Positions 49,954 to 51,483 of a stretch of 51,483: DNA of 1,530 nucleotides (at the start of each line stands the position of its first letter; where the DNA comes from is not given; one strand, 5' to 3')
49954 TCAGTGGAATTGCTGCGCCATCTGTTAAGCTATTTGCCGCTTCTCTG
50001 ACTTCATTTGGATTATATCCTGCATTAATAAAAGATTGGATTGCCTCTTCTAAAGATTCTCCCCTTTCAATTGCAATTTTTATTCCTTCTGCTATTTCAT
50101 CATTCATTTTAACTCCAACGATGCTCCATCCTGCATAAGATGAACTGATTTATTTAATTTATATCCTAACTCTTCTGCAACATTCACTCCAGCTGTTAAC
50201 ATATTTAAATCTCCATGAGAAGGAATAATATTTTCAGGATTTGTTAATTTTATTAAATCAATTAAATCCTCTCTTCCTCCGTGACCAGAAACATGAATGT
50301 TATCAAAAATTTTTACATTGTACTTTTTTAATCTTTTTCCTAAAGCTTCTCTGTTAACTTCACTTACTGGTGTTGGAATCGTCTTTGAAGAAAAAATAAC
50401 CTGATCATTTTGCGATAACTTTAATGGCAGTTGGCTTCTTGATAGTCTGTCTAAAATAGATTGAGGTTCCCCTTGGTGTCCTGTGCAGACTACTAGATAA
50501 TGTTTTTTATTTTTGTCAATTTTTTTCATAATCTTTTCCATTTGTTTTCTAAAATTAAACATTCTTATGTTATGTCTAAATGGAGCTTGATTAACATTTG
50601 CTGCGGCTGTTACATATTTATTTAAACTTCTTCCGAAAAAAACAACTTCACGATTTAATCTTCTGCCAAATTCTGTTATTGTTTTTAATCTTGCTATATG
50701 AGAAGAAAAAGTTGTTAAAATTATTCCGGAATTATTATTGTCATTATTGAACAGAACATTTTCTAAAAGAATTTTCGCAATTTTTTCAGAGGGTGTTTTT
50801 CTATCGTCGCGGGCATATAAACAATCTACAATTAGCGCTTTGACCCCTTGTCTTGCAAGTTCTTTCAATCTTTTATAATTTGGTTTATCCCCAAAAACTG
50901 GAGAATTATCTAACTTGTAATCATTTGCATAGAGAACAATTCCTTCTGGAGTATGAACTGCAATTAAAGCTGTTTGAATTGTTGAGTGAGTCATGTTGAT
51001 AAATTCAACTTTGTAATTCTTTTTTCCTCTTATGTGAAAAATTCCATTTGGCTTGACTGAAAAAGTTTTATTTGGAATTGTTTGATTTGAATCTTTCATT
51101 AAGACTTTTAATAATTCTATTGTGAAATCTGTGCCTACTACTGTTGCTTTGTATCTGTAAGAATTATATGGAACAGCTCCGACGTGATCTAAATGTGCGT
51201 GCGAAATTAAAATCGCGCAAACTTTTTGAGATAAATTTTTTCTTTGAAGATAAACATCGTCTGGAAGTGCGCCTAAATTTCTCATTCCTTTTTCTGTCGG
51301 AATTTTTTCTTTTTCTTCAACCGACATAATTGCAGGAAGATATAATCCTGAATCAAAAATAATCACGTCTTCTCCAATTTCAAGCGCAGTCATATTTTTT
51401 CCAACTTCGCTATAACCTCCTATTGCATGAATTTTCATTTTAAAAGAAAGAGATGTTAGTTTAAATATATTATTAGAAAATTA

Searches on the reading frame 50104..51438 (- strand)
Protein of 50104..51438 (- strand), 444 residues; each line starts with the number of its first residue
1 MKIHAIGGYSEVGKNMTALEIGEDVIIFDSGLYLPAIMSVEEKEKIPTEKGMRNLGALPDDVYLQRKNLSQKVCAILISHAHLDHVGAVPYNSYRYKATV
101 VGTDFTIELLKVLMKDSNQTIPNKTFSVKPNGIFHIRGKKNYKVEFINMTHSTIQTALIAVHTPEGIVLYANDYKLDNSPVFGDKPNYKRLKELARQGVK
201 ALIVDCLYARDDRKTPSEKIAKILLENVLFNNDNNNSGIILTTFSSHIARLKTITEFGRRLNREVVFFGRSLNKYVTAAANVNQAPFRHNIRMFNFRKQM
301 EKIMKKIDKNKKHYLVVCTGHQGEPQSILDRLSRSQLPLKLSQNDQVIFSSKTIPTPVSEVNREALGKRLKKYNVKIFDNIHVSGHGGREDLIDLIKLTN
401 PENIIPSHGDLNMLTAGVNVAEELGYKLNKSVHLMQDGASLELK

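Call 37: find_related_loci(query=window:50104-51438:-, collection=genome_contigs, flank=5000)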
Query window:50104-51438:- (444 aa) in genome_contigs; peptide patterns used: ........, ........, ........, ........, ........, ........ (x = any residue, [..] = any of these).
205 stretches matched a pattern; 21 encode a relative of the query (tblastn E <= 1e-3); 21 distinct loci.
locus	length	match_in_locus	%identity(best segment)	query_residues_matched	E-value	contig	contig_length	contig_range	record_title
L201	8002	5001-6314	75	1-438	0e+0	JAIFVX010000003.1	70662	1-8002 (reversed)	MAG: Candidatus Pacearchaeota archaeon isolate viral-cat_41_18 PAFVLPS_2018_scaffold_778, whole genome shotgun sequence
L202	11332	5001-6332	72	1-444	0e+0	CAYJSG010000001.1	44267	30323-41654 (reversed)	MAG TPA_asm: Candidatus Woesearchaeota archaeon isolate ERP125453_co1_184 genome assembly, contig: NODE_612_length_44267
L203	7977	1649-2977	72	1-443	0e+0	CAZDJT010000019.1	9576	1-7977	MAG TPA_asm: Candidatus Woesearchaeota archaeon isolate ERP125453_co1_525 genome assembly, contig: NODE_8459_length_9576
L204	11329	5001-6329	71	1-443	0e+0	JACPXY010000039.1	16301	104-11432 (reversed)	MAG: Candidatus Pacearchaeota archaeon isolate NC_groundwater_849_Pr1_B-0.1um_42_10 Montesol18_Bp1_scaffold_654304, whol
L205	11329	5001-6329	70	1-443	0e+0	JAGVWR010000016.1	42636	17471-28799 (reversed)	Candidatus Pacearchaeota archaeon isolate RIFCSPLOWO2_01_FULL_32_14 rifcsplowo2_01_scaffold_984, whole genome shotgun se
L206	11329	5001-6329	70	1-443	0e+0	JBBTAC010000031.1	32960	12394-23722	MAG: Nanoarchaeota archaeon isolate H41-bin062_1 H41_bin062_1_000000000031, whole genome shotgun sequence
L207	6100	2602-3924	70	1-441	0e+0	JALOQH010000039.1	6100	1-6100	MAG: archaeon isolate Prado150 scaffold_35611, whole genome shotgun sequence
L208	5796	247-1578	70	1-444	0e+0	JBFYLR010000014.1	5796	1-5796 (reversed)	MAG: Nanoarchaeota archaeon isolate PPR_0041 k121_4802654, whole genome shotgun sequence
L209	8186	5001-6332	68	1-444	0e+0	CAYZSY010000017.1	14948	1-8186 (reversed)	MAG TPA_asm: Candidatus Woesearchaeota archaeon isolate SRP050083_co3_204 genome assembly, contig: NODE_3146_length_1494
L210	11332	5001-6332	69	1-443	0e+0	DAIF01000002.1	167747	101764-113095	MAG TPA_asm: Candidatus Pacearchaeota archaeon UBA73 UBA73_contig_3927, whole genome shotgun sequence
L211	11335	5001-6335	67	1-444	0e+0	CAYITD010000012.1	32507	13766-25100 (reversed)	MAG TPA_asm: Candidatus Woesearchaeota archaeon isolate ERP119705_co3_555 genome assembly, contig: NODE_1451_length_3250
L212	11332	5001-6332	67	1-443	0e+0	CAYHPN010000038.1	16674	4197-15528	MAG TPA_asm: Candidatus Woesearchaeota archaeon isolate ERP119705_co14_220 genome assembly, contig: NODE_3729_length_166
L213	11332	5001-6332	66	1-444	0e+0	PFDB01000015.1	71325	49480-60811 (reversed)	MAG: Candidatus Pacearchaeota archaeon CG10_big_fil_rev_8_21_14_0_10_34_76 CG10_8_21_14_0.10_scaffold_219_c, whole genom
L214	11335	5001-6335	67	1-444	0e+0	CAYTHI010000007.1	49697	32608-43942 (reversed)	MAG TPA_asm: Candidatus Woesearchaeota archaeon isolate SRP269290_co7_531 genome assembly, contig: NODE_152_length_49697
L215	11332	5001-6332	65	1-444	0e+0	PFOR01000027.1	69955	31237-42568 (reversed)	MAG: Candidatus Pacearchaeota archaeon CG_4_10_14_0_2_um_filter_35_33 CG_4_10_14_0.2_scaffold_62_c, whole genome shotgun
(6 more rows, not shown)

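Call 47: search_protein_families(library=pfam, proteins=[window:50104-51438:-], max_evalue=0.00001)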
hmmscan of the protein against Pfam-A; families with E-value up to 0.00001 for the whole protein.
window:50104-51438:- (444 aa): 3 families
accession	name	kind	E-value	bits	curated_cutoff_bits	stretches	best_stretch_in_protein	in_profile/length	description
PF22505.1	RNase_J_b_CASP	-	5.1e-23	81.7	27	1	239-363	4-121/126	Ribonuclease J, beta-CASP domain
PF07521.17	RMMBL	-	1.2e-09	38.4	21.6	1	376-426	7-58/63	Zn-dependent metallo-hydrolase RNA specificity domain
PF00753.33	Lactamase_B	-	1.5e-07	32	22.7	1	14-185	6-161/196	Metallo-beta-lactamase superfamily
